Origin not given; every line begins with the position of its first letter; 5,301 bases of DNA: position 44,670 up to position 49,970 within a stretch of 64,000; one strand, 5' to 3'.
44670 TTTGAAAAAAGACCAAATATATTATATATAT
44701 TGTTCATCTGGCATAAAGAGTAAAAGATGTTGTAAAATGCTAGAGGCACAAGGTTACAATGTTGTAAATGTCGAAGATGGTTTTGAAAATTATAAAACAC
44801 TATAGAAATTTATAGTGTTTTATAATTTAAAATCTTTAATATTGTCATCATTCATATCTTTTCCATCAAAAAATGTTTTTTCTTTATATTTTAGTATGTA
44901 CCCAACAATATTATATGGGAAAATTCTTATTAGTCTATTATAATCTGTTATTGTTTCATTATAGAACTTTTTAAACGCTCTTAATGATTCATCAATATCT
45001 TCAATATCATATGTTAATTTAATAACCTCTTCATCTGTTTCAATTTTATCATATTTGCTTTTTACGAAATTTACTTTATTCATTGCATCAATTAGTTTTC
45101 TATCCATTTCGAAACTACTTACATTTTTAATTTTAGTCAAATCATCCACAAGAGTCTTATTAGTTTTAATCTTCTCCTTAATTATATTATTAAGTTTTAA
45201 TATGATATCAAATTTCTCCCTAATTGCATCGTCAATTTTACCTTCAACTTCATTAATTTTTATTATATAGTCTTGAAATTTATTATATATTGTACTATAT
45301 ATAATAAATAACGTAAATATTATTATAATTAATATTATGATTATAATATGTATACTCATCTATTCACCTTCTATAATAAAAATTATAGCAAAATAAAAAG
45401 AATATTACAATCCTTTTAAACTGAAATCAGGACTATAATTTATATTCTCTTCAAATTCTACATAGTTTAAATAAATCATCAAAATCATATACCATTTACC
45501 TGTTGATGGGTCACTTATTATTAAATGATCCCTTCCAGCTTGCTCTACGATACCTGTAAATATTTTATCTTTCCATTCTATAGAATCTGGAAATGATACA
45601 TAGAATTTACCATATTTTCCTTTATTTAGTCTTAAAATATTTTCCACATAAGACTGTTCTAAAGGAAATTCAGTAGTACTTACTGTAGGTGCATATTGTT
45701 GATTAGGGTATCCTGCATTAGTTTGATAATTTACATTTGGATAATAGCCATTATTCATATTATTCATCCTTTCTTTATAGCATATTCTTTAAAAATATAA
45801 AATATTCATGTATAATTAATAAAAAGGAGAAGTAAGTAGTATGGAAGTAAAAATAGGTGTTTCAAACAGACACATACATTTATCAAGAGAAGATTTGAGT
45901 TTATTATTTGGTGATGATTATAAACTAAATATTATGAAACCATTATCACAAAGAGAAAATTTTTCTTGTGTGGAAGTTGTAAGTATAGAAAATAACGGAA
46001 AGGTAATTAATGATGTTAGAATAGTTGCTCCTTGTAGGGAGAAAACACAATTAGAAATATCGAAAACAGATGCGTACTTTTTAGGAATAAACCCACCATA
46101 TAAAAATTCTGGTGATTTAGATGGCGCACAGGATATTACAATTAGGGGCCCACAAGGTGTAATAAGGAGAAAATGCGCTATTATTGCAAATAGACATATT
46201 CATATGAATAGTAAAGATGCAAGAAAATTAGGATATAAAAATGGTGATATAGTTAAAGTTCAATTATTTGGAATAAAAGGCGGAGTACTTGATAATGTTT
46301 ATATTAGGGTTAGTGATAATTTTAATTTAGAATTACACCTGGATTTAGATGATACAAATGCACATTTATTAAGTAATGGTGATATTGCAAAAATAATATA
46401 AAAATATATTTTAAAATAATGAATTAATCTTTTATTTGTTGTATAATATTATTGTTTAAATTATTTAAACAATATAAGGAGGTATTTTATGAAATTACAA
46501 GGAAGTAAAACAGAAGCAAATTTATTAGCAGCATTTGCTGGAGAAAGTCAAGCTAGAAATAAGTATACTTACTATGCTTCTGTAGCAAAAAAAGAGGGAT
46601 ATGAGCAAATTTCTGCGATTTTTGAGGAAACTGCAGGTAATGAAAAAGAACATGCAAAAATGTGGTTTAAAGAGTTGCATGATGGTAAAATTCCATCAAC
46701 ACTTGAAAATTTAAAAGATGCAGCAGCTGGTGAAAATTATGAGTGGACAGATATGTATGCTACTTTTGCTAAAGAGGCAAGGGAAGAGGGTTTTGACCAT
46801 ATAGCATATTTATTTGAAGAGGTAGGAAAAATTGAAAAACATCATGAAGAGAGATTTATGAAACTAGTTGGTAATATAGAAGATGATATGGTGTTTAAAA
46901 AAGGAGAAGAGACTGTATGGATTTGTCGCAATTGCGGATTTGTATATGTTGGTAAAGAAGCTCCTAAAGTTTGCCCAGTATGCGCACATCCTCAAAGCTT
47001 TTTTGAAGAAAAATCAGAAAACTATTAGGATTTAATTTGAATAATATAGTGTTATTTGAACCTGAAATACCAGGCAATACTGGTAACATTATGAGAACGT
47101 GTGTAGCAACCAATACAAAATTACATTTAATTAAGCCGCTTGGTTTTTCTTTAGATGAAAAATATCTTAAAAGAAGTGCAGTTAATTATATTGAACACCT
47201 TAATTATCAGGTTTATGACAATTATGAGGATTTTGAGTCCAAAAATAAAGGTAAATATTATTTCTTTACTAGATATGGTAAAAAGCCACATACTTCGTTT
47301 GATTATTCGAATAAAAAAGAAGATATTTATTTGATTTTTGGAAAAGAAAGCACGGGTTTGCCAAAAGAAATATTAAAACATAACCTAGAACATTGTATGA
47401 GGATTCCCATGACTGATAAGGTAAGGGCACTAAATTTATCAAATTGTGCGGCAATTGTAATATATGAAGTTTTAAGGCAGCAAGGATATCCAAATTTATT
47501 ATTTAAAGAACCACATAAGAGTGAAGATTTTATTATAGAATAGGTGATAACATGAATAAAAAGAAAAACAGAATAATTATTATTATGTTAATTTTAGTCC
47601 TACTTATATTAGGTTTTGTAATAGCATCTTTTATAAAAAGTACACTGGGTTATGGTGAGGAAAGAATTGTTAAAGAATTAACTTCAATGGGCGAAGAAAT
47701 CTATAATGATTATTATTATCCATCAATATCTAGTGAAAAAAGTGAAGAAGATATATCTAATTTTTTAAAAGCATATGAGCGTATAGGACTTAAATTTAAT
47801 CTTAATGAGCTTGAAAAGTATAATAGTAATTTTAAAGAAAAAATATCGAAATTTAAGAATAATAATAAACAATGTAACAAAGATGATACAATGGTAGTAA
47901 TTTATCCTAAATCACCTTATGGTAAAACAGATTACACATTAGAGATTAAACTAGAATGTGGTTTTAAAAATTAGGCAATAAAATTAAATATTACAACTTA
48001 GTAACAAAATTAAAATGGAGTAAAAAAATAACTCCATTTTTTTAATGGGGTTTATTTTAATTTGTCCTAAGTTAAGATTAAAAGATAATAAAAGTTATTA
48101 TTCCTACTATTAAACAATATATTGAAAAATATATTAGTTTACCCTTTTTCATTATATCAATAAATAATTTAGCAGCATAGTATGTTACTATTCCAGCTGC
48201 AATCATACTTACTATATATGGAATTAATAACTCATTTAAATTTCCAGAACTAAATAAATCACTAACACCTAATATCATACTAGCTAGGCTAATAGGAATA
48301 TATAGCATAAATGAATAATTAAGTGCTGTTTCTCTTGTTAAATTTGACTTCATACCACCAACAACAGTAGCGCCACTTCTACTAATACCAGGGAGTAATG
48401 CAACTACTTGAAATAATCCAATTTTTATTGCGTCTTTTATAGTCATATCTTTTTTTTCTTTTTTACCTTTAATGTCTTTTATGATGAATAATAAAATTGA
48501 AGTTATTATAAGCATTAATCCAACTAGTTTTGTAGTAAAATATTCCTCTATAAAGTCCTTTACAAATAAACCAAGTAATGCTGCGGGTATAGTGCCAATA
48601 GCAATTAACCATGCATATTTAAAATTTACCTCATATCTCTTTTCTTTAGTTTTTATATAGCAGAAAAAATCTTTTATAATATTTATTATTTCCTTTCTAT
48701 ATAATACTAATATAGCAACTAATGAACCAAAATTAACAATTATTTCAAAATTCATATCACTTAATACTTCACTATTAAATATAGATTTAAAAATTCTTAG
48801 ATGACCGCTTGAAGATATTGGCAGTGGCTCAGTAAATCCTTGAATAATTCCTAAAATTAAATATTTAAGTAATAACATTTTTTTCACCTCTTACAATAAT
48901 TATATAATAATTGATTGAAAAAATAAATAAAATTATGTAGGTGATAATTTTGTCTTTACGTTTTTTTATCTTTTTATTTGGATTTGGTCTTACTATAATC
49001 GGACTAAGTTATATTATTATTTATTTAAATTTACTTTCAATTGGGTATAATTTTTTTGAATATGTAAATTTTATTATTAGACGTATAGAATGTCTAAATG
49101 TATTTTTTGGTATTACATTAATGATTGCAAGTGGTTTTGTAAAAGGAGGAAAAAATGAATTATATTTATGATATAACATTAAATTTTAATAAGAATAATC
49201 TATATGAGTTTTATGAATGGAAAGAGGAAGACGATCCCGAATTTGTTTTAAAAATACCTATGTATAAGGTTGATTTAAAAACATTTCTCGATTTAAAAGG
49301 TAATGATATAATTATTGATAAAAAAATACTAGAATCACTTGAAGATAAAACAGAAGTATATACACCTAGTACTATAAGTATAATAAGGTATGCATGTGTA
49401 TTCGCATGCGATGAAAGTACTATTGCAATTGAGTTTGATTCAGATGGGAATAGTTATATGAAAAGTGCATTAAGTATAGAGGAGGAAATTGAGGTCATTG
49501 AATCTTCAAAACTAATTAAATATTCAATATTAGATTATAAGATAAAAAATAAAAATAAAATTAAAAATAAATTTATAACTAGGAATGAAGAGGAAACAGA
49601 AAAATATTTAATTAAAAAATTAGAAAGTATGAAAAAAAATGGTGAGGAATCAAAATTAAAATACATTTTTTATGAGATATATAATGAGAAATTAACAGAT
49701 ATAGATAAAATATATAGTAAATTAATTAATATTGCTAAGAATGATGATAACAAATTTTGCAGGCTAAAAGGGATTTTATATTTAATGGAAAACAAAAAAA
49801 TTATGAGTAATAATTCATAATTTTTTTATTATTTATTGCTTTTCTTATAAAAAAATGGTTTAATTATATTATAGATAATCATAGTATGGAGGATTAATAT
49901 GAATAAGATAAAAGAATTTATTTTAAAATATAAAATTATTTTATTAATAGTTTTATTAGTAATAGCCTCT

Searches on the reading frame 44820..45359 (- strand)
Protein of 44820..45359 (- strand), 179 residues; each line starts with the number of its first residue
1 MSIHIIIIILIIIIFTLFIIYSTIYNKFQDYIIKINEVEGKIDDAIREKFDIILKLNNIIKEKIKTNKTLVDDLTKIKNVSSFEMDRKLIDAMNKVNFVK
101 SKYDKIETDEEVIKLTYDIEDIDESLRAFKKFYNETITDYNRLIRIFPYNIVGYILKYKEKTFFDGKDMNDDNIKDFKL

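Call 16: search_protein_families(library=pfam, proteins=[window:44820-45359:-], max_evalue=0.01)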
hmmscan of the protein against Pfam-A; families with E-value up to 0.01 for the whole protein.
window:44820-45359:- (179 aa): 1 family
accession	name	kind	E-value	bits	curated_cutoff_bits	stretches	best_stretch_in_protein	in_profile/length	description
PF04011.17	LemA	-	1.6e-16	60.9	26.2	1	41-170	4-141/149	LemA family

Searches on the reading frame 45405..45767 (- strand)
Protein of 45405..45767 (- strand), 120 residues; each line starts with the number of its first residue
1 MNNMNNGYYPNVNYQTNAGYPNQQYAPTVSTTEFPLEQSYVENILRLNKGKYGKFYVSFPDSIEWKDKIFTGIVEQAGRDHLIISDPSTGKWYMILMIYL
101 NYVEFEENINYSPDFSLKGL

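Call 16: search_protein_families(library=pfam, proteins=[window:45405-45767:-], max_evalue=0.01)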
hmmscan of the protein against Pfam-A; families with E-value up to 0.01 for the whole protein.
window:45405-45767:- (120 aa): 1 family
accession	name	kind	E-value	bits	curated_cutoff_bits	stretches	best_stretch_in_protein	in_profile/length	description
PF09671.16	Spore_GerQ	-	7.4e-36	122.4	25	1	36-111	1-76/76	Spore coat protein (Spore_GerQ)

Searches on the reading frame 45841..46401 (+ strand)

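Call 9: search_protein_families(library=pfam, proteins=[window:45841-46401:+], max_evalue=0.01)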
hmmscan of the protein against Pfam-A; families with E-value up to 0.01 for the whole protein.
window:45841-46401:+ (186 aa): 2 families
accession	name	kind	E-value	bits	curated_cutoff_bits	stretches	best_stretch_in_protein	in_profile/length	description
PF06130.18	PTAC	-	9.4e-61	205.1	25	1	5-176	2-174/176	Phosphate propanoyltransferase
PF01568.27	Molydop_binding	-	0.0074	16.7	26.8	0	119-140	31-52/110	Molydopterin dinucleotide binding domain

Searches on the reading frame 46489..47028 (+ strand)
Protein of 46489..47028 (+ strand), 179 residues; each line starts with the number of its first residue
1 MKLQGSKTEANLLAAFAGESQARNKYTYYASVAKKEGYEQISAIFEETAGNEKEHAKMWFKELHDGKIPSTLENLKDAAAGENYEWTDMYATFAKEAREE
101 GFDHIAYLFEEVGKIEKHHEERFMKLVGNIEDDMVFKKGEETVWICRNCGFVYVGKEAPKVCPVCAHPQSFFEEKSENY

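Call 8: search_protein_families(library=ncbifam, proteins=[window:46489-47028:+], max_evalue=0.01)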
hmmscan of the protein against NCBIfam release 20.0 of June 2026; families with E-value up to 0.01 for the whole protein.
window:46489-47028:+ (179 aa): 4 families
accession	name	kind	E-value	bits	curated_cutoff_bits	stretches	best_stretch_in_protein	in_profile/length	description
NF045767.1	RuberyRbr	equivalog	1.9e-77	259.7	200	1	2-179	3-194/194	rubrerythrin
NF045783.1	Nigrythrn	equivalog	5.9e-25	88.6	340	1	7-173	28-200/202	nigerythrin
NF045720.1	rubredox_RCKP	subfamily_domain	5.3e-05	22.7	45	1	143-171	3-31/34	RCKP-type rubredoxin-like domain-containing protein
NF045676.1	FeExpMbfA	equivalog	0.00027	20.5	450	0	8-67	8-66/318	iron exporter MbfA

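Call 9: search_protein_families(library=pfam, proteins=[window:46489-47028:+], max_evalue=0.01)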
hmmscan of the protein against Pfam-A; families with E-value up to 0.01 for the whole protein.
window:46489-47028:+ (179 aa): 4 families
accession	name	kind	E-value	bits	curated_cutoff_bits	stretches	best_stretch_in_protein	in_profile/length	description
PF02915.23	Rubrerythrin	-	8.6e-25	88.1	22.8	1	11-126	2-136/137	Rubrerythrin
PF21349.2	RUBY_RBDX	-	2.6e-13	49.6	26.5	1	144-173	1-30/30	Rubrerythrin, rubredoxin-like domain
PF00210.30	Ferritin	-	2.5e-06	27.9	24.5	1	11-131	3-140/142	Ferritin-like domain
PF01085.23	HH_signal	-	0.0011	19.1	22.1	0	112-142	40-69/161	Hedgehog amino-terminal signalling domain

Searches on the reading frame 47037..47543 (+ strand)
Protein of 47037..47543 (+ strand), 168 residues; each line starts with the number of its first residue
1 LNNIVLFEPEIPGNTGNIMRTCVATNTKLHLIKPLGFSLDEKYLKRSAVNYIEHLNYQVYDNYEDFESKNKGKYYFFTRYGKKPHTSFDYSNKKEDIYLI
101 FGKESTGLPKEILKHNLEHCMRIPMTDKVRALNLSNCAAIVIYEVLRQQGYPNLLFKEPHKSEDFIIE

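Call 8: search_protein_families(library=ncbifam, proteins=[window:47037-47543:+], max_evalue=0.01)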
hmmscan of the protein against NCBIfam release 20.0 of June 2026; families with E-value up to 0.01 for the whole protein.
window:47037-47543:+ (168 aa): 11 families
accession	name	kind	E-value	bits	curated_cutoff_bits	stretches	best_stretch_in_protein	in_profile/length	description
TIGR00185.1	tRNA_yibK_trmL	equivalog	2.9e-54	183.1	190.6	1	2-154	2-153/154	tRNA (uridine(34)/cytosine(34)/5-carboxymethylaminomethyluridine(34)-2'-O)-methyltransferase TrmL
NF007683.0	PRK10358.1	equivalog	6e-39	133.5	282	1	1-157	1-156/157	tRNA (uridine(34)/cytosine(34)/5-carboxymethylaminomethyluridine(34)-2'-O)-methyltransferase TrmL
TIGR00186.1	rRNA_methyl_3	equivalog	1.3e-15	57.5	160.15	1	8-148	100-239/240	23S rRNA (guanosine(2251)-2'-O)-methyltransferase RlmB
TIGR00050.1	rRNA_methyl_1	subfamily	7.9e-11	42.3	167.15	1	3-149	6-157/233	TrmJ/YjtD family RNA methyltransferase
NF041077.1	tRNAmeth_TrmJ_Sulfolob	equivalog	3.2e-09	36.8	350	1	93-150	100-156/229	tRNA (cytidine-2'-O-)-methyltransferase TrmJ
NF008295.0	PRK11081.1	equivalog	6.3e-07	29.2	227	1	95-153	112-169/230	tRNA (guanosine(18)-2'-O)-methyltransferase TrmH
NF000477.1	NshR_TsnR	equivalog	3.3e-06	26.7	425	1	4-146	119-261/266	NshR/TsnR family 23S rRNA methyltransferase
NF008117.0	PRK10864.1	equivalog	6.8e-06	25.5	267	1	11-149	206-342/344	tRNA/rRNA methyltransferase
NF008386.0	PRK11181.1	equivalog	7.7e-05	22.1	366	1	91-149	185-242/244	23S rRNA (guanosine(2251)-2'-O)-methyltransferase RlmB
NF011694.0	PRK15114.1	equivalog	0.00099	18.7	280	0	93-145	105-156/246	tRNA (cytosine(32)/uridine(32)-2'-O)-methyltransferase TrmJ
NF007752.0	PRK10433.1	equivalog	0.0017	17.9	212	1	94-145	105-155/228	tRNA/rRNA methyltransferase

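Call 9: search_protein_families(library=pfam, proteins=[window:47037-47543:+], max_evalue=0.01)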
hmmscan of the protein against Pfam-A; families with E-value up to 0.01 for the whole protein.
window:47037-47543:+ (168 aa): 1 family
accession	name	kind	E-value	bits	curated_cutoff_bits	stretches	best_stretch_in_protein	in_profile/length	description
PF00588.24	SpoU_methylase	-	5.4e-33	114.5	29.7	1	3-143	3-142/142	SpoU rRNA Methylase family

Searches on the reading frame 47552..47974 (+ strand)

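Call 8: search_protein_families(library=ncbifam, proteins=[window:47552-47974:+], max_evalue=0.01)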
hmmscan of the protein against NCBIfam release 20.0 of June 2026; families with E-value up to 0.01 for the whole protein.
window:47552-47974:+ (140 aa): 1 family
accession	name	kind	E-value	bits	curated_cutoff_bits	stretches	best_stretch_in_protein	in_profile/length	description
NF037998.2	RND_1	equivalog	0.0018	16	400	1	7-120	759-870/1237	protein translocase SecDF, variant type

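Call 9: search_protein_families(library=pfam, proteins=[window:47552-47974:+], max_evalue=0.01)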
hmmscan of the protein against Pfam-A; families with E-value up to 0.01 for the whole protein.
window:47552-47974:+ (140 aa): 0 families

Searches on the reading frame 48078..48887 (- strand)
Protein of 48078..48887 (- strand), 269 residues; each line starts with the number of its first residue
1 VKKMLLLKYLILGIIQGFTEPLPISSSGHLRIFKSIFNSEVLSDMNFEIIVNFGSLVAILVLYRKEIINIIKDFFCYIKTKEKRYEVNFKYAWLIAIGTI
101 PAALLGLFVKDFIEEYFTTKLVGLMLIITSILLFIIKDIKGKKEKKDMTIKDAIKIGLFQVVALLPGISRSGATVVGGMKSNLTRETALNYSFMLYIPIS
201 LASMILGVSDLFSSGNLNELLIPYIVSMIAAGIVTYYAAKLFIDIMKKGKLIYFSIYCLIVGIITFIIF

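Call 8: search_protein_families(library=ncbifam, proteins=[window:48078-48887:-], max_evalue=0.01)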
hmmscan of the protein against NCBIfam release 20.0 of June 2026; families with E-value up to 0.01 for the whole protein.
window:48078-48887:- (269 aa): 12 families
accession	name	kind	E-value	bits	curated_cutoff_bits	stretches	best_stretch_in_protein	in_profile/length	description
TIGR00753.1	undec_PP_bacA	equivalog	3.9e-59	200.4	217.5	1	10-262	2-255/255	undecaprenyl-diphosphatase UppP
NF001392.0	PRK00281.2-1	equivalog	6.5e-58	196.4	308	1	2-268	3-271/280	undecaprenyl-diphosphate phosphatase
NF001390.0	PRK00281.1-4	equivalog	4.4e-57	193.6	260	1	4-268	4-265/272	undecaprenyl-diphosphate phosphatase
NF001393.0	PRK00281.2-4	equivalog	1.1e-55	188.9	284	1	4-268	1-263/266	undecaprenyl-diphosphate phosphatase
NF001394.0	PRK00281.2-5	equivalog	4.5e-50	170.7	311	1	4-267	6-273/281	undecaprenyl-diphosphate phosphatase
NF001389.0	PRK00281.1-2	equivalog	7.4e-49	166.5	262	1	1-268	1-263/272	undecaprenyl-diphosphate phosphatase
NF001388.0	PRK00281.1-1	equivalog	1.6e-46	159.1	362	1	6-269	7-272/273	undecaprenyl-diphosphate phosphatase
NF001397.0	PRK00281.3-4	equivalog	3.1e-44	151.7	363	1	4-268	1-277/281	undecaprenyl-diphosphate phosphatase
NF001391.0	PRK00281.1-5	equivalog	8e-42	143.5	293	1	4-268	4-272/279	undecaprenyl-diphosphate phosphatase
NF001396.0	PRK00281.3-3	equivalog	6.6e-39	134.4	382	1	6-268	4-263/264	undecaprenyl-diphosphate phosphatase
NF001395.0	PRK00281.3-1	equivalog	2e-34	119.4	394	2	140-268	175-302/306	undecaprenyl-diphosphate phosphatase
NF001398.0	PRK00281.3-5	equivalog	7.8e-23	81.7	354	1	5-265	3-269/278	undecaprenyl-diphosphate phosphatase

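Call 9: search_protein_families(library=pfam, proteins=[window:48078-48887:-], max_evalue=0.01)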
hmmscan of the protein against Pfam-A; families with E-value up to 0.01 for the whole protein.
window:48078-48887:- (269 aa): 3 families
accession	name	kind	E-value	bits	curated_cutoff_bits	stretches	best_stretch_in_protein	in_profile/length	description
PF02673.24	BacA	-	1.2e-75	255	33.4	1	10-264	2-257/257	Bacitracin resistance protein BacA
PF01925.25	TauE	-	3.3e-09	37.2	32.6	1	84-261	58-232/237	Sulfite exporter TauE/SafE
PF00892.27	EamA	-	0.00014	22.6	28.2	1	92-174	4-90/135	EamA-like transporter family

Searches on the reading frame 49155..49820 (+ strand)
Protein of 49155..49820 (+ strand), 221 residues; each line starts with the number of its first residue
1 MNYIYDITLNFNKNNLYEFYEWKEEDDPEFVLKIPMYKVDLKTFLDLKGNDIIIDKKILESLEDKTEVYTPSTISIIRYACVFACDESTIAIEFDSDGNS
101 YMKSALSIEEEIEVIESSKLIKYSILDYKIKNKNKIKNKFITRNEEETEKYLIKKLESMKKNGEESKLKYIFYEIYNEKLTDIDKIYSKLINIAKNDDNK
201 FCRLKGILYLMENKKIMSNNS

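Call 8: search_protein_families(library=ncbifam, proteins=[window:49155-49820:+], max_evalue=0.01)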
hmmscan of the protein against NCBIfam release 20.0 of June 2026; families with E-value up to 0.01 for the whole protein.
window:49155-49820:+ (221 aa): 0 families

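Call 9: search_protein_families(library=pfam, proteins=[window:49155-49820:+], max_evalue=0.01)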
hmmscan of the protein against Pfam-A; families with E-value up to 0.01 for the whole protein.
window:49155-49820:+ (221 aa): 0 families

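Call 92: search_protein_families(library=pfam, proteins=[window:49155-49820:+], max_evalue=1)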
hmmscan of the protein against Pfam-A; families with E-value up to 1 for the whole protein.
window:49155-49820:+ (221 aa): 2 families
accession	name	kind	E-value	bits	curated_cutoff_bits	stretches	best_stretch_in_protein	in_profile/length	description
PF07845.16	DUF1636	-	0.061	14.2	31.6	1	57-115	24-83/117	Protein of unknown function (DUF1636)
PF18833.7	TPR_22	-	0.3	11.9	27.2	1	131-198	14-86/92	Tetratricopeptide repeat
